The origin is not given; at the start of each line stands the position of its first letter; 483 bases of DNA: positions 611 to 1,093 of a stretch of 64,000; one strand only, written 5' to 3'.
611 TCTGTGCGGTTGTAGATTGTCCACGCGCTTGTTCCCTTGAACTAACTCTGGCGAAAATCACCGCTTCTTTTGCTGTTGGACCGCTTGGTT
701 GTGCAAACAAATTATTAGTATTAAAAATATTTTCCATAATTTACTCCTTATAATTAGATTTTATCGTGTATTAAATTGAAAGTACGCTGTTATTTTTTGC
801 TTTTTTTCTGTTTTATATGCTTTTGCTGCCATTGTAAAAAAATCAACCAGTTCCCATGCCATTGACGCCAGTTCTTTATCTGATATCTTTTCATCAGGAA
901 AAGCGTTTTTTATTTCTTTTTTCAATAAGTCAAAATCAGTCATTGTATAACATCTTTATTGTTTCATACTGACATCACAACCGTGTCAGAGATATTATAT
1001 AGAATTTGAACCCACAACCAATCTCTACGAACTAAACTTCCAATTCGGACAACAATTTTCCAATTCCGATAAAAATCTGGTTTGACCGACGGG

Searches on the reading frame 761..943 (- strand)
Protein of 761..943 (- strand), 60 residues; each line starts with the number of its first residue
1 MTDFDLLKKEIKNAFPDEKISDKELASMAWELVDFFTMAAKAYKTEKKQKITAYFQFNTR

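Call 33: find_encoding_contigs(protein=window:761-943:-, flank=10000, max_places=10)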
Protein window:761-943:- (60 aa): 4 contigs read that carry it; 3 places shown.
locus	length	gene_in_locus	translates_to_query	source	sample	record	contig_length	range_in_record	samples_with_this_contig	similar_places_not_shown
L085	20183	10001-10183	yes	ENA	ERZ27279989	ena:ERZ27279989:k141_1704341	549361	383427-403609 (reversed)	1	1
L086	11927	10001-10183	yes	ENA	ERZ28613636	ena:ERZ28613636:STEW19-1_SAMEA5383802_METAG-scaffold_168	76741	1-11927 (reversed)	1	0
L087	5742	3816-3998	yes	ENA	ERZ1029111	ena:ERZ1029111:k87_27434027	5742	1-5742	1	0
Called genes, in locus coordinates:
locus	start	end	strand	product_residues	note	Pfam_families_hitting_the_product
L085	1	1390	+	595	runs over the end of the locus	PF00145:DNA_methylase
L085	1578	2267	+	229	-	-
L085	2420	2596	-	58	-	-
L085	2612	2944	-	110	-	PF12599:DUF3768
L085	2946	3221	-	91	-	-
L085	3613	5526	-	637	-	PF03895:YadA_anchor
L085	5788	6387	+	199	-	PF00239:Resolvase, PF13936:HTH_38 (faint)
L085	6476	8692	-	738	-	PF00082:Peptidase_S8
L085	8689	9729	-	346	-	PF07728:AAA_5 (faint), PF00004:AAA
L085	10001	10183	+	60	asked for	-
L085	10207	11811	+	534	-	PF00239:Resolvase, PF07508:Recombinase, PF13408:Zn_ribbon_recom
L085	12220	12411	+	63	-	-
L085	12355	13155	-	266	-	PF01790:LGT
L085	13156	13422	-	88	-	-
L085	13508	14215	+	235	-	PF01027:Bax1-I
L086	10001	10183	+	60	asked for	-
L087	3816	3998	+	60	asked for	-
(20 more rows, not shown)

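Call 80: search_protein_families(library=ncbifam, proteins=[window:761-943:-], max_evalue=0.001)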
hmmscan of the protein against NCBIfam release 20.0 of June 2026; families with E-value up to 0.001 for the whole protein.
window:761-943:- (60 aa): 0 families
